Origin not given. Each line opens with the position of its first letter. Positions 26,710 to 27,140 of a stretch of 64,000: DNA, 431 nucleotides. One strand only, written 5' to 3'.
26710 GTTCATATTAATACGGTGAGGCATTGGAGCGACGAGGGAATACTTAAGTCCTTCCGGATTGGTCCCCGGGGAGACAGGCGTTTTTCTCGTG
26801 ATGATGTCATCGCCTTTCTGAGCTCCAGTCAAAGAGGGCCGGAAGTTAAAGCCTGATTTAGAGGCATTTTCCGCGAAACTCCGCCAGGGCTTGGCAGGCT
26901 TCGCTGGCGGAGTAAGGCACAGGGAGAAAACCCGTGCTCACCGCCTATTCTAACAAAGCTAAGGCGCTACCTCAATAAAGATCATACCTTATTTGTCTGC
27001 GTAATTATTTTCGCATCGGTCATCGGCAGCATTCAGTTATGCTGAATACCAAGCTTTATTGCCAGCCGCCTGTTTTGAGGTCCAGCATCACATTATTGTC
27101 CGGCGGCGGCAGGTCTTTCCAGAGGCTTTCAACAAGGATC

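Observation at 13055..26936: AT-rich glycan-assembly island bracketed by inverted copies of a ~64-bp hairpin leader element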

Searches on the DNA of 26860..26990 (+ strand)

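Call 32: build_rna_model(alignment_id=A4, structure=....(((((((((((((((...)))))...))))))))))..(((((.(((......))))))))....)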
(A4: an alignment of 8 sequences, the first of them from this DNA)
Model R1 built from alignment A4 (8 sequences, 69 columns); structure: as given.
model positions 68; base pairs 23; branch points 1; effective number of sequences 1.64; information 0.826 bits per position. Calibrated on 0.2 Mb of random sequence (short: E-values are rough).
structure used (alignment columns):
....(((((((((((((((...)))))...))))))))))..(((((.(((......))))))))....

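Call 33: search_with_rna_model(model_id=R1, sources=[window, L032, L052, L094, L138], max_evalue=10, filters=off, show_alignments=3)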
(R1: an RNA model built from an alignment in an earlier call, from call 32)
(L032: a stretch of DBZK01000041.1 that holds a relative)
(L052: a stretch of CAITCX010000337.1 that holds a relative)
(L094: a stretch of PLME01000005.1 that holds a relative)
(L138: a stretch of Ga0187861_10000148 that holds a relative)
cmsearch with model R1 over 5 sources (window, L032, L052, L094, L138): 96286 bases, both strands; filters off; matches with E-value up to 10: 34.
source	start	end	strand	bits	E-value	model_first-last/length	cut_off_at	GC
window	26875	26942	+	95.5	1.3e-21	1-68/68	no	0.63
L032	4033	4100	-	94.7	2.1e-21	1-68/68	no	0.62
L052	1596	1663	+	93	5.5e-21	1-68/68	no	0.59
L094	5928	5995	+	91.9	1.1e-20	1-68/68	no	0.62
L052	1891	1958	+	90.6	2.3e-20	1-68/68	no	0.6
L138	10018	10085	+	90.5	2.3e-20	1-68/68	no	0.6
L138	10314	10381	+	88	9.5e-20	1-68/68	no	0.56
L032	3736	3803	-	80.7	6.1e-18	1-68/68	no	0.6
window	13049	13117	-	58.3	2.1e-12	1-68/68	no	0.57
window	1778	1847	+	23.4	0.00089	1-68/68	no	0.59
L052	1870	1932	-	19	0.011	1-68/68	no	0.6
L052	1586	1637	-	17.6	0.023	1-68/68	no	0.56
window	61562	61619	-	17.3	0.029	1-68/68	no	0.55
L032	4059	4132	+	16.3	0.049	1-68/68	no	0.55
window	26859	26916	-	14.7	0.12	1-68/68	no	0.6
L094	5906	5969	-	14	0.18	1-68/68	no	0.5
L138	10006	10059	-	13.9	0.19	1-68/68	no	0.56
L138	4829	4888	+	8.2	5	1-68/68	no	0.37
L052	1657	1713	-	8.1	5.2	1-68/68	no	0.42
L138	8388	8453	-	7.7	6.4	1-68/68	no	0.52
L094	4859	4925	+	7.6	6.8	1-68/68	no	0.51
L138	13759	13812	-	7.6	7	1-68/68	no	0.72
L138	3669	3726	-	7.3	8.1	1-68/68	no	0.48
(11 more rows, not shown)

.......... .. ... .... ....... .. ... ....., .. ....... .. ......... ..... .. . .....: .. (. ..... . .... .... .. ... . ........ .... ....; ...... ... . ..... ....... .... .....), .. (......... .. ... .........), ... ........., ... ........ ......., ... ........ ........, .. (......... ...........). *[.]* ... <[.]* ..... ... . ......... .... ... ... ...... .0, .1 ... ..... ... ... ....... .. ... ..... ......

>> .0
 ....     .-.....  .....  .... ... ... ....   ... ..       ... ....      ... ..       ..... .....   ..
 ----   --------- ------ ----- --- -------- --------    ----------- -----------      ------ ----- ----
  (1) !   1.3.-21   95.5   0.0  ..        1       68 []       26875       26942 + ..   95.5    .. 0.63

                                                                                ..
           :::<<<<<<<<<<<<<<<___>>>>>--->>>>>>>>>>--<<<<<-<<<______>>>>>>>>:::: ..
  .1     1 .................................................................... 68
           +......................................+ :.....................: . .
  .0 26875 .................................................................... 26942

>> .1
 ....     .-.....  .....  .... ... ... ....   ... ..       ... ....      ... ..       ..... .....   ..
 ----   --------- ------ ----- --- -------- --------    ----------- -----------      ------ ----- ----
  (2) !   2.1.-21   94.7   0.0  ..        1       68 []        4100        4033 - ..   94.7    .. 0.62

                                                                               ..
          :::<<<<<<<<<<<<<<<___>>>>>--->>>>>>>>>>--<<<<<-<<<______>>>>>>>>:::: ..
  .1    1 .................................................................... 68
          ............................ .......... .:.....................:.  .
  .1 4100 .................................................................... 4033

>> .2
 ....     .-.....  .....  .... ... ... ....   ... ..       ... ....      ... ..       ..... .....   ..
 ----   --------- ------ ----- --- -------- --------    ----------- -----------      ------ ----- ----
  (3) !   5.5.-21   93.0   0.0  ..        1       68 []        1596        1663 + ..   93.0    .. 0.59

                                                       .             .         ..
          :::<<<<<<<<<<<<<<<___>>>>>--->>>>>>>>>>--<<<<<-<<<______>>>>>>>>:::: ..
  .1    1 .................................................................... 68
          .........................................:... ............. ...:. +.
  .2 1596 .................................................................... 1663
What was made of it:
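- Checked: A covariance model scores the copies at 95.5 and 58.3 bits, E about 1e-21 and 1e-12 (call 33).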

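Call 46: search_with_rna_model(model_id=R1, sources=[L139, L140, L141], max_evalue=1, filters=off, show_alignments=6)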
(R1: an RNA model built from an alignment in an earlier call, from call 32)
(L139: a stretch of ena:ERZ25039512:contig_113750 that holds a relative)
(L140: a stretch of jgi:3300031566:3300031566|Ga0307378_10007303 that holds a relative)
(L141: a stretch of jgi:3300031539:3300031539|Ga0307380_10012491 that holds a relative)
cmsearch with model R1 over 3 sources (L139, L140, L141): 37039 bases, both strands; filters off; matches with E-value up to 1: 5.
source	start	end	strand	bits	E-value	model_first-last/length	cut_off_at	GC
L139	7932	7999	+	62.3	8.4e-14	1-68/68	no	0.54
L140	6162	6229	+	45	1.6e-09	1-68/68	no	0.63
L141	205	272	+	45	1.6e-09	1-68/68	no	0.63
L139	4475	4521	-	11.4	0.32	1-68/68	no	0.32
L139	5680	5733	-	9.6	0.85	1-68/68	no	0.33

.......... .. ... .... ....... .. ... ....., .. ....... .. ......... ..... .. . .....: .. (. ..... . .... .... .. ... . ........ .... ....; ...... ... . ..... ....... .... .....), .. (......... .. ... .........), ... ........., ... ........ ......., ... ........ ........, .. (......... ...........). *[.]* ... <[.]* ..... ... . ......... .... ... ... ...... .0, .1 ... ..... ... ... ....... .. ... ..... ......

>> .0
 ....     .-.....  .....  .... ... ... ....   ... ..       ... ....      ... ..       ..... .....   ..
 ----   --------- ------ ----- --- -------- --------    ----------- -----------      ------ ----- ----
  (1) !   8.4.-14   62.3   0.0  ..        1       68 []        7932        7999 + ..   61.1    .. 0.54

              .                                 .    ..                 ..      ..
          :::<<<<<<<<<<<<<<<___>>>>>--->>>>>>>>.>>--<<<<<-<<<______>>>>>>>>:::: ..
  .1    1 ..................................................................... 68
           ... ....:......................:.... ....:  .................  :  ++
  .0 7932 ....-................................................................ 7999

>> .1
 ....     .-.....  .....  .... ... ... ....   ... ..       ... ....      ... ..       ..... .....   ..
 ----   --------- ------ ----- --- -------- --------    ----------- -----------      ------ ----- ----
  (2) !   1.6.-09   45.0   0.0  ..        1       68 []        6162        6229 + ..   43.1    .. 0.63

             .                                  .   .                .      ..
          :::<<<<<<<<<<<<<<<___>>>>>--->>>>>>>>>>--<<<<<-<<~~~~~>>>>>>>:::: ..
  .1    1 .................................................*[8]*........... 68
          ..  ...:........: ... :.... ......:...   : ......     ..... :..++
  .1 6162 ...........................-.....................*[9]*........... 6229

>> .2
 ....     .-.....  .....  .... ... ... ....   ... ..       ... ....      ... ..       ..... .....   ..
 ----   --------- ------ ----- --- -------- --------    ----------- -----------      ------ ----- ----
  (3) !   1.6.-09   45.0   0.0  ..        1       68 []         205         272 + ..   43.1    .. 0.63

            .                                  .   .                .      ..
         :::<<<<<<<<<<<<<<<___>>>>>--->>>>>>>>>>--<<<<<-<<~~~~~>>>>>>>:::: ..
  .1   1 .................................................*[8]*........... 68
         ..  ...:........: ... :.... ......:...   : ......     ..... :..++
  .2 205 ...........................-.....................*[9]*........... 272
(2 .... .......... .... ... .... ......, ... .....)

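Call 53: search_with_rna_model(model_id=R1, sources=[L142, L143, L144, L145], max_evalue=1, filters=off, show_alignments=6)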
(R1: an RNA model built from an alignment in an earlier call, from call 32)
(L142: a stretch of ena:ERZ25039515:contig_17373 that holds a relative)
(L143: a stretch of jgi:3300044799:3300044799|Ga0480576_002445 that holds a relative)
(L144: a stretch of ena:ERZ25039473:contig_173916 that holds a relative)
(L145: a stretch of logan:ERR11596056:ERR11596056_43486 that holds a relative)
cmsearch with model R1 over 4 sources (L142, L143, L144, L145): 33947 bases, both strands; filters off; matches with E-value up to 1: 6.
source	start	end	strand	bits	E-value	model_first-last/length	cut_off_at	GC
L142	4943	5009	+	72.7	2e-16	1-68/68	no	0.54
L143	4503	4570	+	45.4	1.1e-09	1-68/68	no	0.66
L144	4942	5009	+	43.9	2.6e-09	1-68/68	no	0.56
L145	43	110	+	43.9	2.6e-09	1-68/68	no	0.56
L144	4637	4707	+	40.5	1.9e-08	1-68/68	no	0.52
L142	4926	4984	-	11.8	0.22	1-68/68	no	0.51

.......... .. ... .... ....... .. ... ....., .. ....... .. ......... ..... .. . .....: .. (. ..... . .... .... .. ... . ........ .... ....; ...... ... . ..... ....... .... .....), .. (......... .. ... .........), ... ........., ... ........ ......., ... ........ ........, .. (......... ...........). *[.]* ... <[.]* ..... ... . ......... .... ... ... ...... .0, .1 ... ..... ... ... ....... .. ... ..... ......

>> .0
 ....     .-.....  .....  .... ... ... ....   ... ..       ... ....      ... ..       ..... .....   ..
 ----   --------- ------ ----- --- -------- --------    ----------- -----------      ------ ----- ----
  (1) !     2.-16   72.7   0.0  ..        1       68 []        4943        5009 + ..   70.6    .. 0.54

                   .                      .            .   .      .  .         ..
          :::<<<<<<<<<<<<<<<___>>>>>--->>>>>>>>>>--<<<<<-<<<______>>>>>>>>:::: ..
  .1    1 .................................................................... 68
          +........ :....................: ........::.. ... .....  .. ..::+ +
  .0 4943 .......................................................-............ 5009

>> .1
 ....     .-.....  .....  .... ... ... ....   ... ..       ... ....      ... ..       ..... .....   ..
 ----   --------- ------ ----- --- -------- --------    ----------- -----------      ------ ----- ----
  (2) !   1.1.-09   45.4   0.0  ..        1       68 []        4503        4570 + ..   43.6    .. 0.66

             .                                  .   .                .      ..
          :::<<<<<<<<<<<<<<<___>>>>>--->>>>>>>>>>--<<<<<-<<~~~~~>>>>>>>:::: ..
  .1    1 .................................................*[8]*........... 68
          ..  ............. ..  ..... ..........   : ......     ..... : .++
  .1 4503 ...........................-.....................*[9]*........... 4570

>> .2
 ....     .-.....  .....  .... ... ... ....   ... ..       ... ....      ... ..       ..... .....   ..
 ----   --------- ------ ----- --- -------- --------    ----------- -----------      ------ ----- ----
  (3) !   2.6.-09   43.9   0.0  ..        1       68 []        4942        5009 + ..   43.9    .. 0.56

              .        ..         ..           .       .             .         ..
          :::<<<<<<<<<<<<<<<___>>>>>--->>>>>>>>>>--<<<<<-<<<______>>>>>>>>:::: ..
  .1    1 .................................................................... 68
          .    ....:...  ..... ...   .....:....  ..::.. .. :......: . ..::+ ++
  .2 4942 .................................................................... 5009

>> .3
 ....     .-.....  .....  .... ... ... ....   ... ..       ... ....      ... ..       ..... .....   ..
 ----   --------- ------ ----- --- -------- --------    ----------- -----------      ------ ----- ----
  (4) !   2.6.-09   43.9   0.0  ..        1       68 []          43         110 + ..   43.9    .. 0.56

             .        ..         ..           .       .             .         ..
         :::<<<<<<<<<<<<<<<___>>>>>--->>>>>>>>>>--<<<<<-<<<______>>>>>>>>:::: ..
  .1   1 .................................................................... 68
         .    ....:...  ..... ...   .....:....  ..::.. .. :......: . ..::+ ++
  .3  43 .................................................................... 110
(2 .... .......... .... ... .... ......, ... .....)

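Call 54: search_with_rna_model(model_id=R1, sources=[window, L032, L052, L094, L138, L139, L140, L142, L143, L144], max_evalue=0.005, filters=default, make_alignment=true)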
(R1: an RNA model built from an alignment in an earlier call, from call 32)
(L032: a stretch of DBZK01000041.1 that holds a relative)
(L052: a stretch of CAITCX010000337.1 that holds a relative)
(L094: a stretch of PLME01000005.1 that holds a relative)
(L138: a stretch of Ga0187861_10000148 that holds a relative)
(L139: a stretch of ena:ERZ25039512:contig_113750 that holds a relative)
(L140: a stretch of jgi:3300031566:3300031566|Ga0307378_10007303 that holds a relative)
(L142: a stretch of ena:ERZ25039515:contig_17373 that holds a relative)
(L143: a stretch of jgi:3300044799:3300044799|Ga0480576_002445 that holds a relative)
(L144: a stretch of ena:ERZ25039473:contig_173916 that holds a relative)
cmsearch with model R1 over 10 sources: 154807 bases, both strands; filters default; matches with E-value up to 0.005: 16.
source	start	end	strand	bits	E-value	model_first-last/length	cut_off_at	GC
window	26875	26942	+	95.5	2.2e-21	1-68/68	no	0.63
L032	4033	4100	-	94.7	3.4e-21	1-68/68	no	0.62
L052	1596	1663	+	93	8.8e-21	1-68/68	no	0.59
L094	5928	5995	+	91.9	1.7e-20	1-68/68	no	0.62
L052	1891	1958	+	90.6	3.6e-20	1-68/68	no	0.6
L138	10018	10085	+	90.5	3.7e-20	1-68/68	no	0.6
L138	10314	10381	+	88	1.5e-19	1-68/68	no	0.56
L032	3736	3803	-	80.7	9.7e-18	1-68/68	no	0.6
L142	4943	5009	+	72.7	9.2e-16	1-68/68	no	0.54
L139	7932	7999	+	62.3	3.5e-13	1-68/68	no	0.54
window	13049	13117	-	58.3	3.3e-12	1-68/68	no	0.57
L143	4503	4570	+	45.4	5e-09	1-68/68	no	0.66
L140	6162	6229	+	45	6.6e-09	1-68/68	no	0.63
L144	4942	5009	+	43.9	1.2e-08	1-68/68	no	0.56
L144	4637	4707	+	40.5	8.5e-08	1-68/68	no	0.52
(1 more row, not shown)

Alignment A5: 16 matches aligned to the model, 99 columns, each read 5' to 3' on its own strand. Consensus structure (alignment columns), stored with it:
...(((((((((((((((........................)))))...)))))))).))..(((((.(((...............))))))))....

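Call 60: search_with_rna_model(model_id=R1, sources=[L146], max_evalue=1, filters=off, show_alignments=2)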
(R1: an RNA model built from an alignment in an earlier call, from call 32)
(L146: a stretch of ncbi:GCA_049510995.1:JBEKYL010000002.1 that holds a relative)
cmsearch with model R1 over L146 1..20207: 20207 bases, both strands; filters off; matches with E-value up to 1: 4.
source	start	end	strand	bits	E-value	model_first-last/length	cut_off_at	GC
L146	10227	10294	+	95.6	2.7e-22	1-68/68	no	0.62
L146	16370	16427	-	12.5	0.088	1-68/68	no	0.55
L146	10220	10268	-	12.3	0.1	1-68/68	no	0.63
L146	6988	7026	-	8.5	0.87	1-68/68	no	0.33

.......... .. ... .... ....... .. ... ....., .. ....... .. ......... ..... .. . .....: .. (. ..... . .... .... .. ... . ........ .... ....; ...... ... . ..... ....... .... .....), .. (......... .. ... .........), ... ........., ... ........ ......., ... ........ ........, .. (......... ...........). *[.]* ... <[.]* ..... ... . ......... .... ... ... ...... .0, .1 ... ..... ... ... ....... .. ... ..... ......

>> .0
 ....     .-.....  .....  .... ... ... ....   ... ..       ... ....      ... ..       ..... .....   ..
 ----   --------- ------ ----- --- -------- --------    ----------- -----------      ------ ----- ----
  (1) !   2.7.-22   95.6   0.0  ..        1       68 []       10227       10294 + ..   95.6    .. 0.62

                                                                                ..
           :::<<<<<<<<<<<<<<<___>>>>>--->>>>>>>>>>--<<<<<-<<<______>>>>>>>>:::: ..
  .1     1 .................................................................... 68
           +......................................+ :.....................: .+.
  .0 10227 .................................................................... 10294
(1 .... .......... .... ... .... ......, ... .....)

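Call 61: search_with_rna_model(model_id=R1, sources=[L148], max_evalue=1, filters=off, show_alignments=3)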
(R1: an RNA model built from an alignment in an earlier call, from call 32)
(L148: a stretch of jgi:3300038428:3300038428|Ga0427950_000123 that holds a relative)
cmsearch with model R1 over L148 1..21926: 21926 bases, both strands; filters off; matches with E-value up to 1: 2.
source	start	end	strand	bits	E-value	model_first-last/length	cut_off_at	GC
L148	13855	13922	-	67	3.4e-15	1-68/68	no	0.53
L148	2790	2859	+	23.4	0.0002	1-68/68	no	0.59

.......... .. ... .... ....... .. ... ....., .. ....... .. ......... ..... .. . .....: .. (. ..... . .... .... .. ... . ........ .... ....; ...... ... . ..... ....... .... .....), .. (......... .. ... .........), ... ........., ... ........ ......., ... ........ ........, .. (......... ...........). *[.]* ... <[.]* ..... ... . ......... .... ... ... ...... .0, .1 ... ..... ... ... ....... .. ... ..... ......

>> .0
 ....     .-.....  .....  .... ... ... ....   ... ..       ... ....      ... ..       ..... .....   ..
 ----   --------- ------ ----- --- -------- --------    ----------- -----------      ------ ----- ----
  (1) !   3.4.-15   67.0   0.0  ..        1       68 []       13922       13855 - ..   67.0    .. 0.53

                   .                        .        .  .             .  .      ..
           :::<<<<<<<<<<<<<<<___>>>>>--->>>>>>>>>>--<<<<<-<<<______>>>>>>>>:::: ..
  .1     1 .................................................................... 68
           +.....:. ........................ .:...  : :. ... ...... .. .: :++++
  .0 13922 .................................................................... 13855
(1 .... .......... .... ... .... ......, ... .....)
